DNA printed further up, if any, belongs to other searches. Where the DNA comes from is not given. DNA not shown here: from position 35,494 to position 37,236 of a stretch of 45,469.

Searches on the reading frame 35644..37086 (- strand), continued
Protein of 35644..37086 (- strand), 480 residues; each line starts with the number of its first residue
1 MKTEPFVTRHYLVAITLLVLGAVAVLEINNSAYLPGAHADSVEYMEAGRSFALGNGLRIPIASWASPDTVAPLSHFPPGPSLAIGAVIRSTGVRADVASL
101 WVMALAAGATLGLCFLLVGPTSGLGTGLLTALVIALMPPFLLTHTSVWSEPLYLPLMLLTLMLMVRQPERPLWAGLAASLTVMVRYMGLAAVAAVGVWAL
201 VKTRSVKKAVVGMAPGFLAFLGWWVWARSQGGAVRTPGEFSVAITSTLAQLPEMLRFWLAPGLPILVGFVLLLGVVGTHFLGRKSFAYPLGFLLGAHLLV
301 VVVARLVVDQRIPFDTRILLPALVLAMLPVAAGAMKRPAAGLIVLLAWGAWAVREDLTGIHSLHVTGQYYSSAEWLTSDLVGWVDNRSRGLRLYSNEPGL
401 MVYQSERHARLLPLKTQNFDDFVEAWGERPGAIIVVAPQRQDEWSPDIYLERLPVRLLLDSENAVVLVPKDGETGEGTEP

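Call 33: search_protein_representatives(alignment_id=A1)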
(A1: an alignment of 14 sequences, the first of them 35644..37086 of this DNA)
Query: 14 sequences, 480 profile positions. Proteins with E-value up to 0.001 (for the whole library): 4169; up to 1e-10: 1654; up to 1e-30: 153. The best 150 are listed.
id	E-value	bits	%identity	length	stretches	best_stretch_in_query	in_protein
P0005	8.6e-228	772.9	-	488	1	3-476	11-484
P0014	2.8e-166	570.0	-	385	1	125-476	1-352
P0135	1.9e-109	382.6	-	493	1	10-470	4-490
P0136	2.9e-107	375.4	-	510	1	9-471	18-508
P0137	1.2e-98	347.0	-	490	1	9-469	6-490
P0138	1.7e-94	333.4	-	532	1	10-473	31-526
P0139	4.1e-93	328.8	-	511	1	8-473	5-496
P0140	2.8e-91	322.7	-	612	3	11-283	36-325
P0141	2.5e-89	316.3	-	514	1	9-473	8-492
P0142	1.7e-88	313.6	-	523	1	13-467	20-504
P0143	1.9e-86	306.8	-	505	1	10-472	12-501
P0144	2.9e-85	302.9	-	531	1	13-473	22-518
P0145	6.7e-85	301.7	-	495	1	16-466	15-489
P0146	1.2e-83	297.6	-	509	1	17-470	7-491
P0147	1.4e-82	294.0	-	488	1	9-468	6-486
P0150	5.0e-75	269.1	-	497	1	11-471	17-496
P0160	2.3e-64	233.9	-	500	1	8-471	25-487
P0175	2.7e-56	207.4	-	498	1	16-471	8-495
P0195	1.1e-52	195.4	-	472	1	35-464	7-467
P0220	1.2e-45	172.2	-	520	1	12-438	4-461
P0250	1.1e-37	146.0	-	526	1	31-466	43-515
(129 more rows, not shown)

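Call 35: search_protein_families(library=pfam, proteins=[P0135, P0138, P0141, P0145, P0150, P0160, P0175, P0195, P0220, P0250], max_evalue=0.01)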
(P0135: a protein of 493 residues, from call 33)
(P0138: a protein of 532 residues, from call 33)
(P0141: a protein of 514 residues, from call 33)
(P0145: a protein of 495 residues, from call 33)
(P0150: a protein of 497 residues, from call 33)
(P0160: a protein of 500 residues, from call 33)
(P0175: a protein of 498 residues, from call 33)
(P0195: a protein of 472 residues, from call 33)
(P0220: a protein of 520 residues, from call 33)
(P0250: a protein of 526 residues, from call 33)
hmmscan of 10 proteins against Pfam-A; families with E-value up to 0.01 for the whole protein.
P0135 (493 aa): 1 family
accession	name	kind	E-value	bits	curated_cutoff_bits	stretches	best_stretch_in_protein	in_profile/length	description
PF15971.10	Mannosyl_trans4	-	0.0017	18.7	33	1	77-208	22-155/163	DolP-mannose mannosyltransferase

P0138 (532 aa): 0 families

P0141 (514 aa): 0 families

P0145 (495 aa): 0 families

P0150 (497 aa): 0 families

P0160 (500 aa): 0 families

P0175 (498 aa): 1 family
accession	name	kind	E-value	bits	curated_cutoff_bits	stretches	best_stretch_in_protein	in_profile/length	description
PF13231.12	PMT_2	-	0.00013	22.6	26.1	1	89-203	21-142/160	Dolichyl-phosphate-mannose-protein mannosyltransferase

P0195 (472 aa): 1 family
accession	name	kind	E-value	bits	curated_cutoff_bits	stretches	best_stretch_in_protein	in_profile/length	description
PF13231.12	PMT_2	-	0.0032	18.2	26.1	1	49-192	3-151/160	Dolichyl-phosphate-mannose-protein mannosyltransferase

P0220 (520 aa): 0 families

P0250 (526 aa): 1 family
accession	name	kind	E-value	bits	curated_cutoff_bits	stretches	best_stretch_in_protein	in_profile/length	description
PF13231.12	PMT_2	-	0.003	18.2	26.1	1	89-235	3-150/160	Dolichyl-phosphate-mannose-protein mannosyltransferase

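Call 61: find_related_loci(query=A1, collection=metagenome_contigs, flank=5000)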
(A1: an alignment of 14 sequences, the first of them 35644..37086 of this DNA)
Query A1 (480 aa) in metagenome_contigs; peptide patterns used: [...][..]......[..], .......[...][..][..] (x = any residue, [..] = any of these).
77 stretches matched a pattern; 3 encode a relative of the query (tblastn E <= 1e-3); 3 distinct loci.
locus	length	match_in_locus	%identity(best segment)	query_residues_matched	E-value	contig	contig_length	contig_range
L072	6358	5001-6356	96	1-452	0e+0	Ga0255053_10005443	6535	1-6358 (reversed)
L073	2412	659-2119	37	9-472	5e-78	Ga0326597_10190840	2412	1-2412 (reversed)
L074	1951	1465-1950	40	27-188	3e-14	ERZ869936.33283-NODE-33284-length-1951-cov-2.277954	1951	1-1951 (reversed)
